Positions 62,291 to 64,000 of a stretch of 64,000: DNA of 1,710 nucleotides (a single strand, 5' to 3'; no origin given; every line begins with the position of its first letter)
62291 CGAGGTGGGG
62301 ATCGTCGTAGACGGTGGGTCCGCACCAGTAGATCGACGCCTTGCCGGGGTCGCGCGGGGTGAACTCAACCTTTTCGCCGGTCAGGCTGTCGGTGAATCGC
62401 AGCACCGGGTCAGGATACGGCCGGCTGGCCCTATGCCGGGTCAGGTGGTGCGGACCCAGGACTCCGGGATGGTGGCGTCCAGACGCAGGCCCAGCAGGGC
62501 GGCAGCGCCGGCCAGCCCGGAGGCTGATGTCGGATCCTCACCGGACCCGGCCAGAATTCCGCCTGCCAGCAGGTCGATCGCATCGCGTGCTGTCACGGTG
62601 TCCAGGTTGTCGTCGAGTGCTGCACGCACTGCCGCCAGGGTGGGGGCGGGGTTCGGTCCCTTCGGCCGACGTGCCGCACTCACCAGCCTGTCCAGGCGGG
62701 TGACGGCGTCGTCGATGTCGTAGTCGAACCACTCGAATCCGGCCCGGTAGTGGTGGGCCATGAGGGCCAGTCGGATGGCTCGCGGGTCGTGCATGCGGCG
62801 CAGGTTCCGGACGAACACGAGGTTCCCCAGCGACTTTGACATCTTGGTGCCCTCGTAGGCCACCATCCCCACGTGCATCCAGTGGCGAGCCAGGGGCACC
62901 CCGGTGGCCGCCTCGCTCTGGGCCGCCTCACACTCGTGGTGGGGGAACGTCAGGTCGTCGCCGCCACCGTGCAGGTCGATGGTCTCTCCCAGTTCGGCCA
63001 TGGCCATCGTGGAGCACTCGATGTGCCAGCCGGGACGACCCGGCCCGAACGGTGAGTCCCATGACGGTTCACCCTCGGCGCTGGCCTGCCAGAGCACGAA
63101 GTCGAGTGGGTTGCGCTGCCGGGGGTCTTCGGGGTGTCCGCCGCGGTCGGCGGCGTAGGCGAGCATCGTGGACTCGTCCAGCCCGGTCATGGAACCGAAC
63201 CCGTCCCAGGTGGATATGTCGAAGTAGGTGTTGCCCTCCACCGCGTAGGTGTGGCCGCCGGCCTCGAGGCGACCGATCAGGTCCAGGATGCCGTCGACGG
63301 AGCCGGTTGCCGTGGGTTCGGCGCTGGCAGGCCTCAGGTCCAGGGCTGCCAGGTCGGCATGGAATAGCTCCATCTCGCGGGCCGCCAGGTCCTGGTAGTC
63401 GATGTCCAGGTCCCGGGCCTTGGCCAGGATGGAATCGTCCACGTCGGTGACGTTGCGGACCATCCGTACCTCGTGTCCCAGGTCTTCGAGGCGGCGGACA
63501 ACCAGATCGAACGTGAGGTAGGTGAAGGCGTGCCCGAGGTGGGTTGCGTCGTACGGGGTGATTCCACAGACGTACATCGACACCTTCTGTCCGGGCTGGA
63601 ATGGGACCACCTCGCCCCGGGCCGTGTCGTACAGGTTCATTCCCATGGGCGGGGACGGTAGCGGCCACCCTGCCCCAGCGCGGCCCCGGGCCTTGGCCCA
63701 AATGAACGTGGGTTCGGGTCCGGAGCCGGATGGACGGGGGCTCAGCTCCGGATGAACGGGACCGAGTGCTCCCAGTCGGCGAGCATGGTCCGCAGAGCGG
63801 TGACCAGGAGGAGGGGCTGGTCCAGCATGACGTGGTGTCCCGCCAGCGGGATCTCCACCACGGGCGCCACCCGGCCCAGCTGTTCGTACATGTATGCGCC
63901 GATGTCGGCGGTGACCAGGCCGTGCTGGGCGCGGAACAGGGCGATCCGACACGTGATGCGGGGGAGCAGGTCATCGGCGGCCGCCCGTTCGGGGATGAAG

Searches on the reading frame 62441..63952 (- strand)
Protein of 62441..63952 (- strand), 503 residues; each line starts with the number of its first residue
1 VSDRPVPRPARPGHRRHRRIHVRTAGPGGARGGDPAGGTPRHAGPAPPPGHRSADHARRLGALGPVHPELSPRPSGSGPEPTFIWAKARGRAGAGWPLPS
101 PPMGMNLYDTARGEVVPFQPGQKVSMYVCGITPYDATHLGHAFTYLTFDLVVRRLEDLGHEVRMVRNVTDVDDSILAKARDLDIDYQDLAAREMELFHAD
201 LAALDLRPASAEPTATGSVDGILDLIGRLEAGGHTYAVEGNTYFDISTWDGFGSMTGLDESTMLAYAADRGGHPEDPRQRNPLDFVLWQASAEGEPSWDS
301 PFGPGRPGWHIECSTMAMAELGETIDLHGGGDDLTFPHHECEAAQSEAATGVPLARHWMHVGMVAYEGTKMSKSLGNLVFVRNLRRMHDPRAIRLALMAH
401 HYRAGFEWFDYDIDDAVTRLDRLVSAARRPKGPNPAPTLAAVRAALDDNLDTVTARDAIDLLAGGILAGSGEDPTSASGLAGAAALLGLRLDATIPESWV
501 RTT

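Call 84: search_protein_families(library=pfam, max_evalue=0.0001, proteins=[window:62441-63952:-])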
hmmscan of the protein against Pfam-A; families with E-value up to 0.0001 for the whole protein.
window:62441-63952:- (503 aa): 3 families
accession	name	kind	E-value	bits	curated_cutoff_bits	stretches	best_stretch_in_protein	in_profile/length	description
PF01406.26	tRNA-synt_1e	-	1.9e-100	336.5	27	1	122-416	8-299/301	tRNA synthetases class I (C) catalytic domain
PF09334.17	tRNA-synt_1g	-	5.1e-09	35.8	20.1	0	343-417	300-372/391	tRNA synthetases class I (M)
PF01921.24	tRNA-synt_1f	-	8.4e-05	22.1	27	0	128-173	27-72/360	tRNA synthetases class I (K)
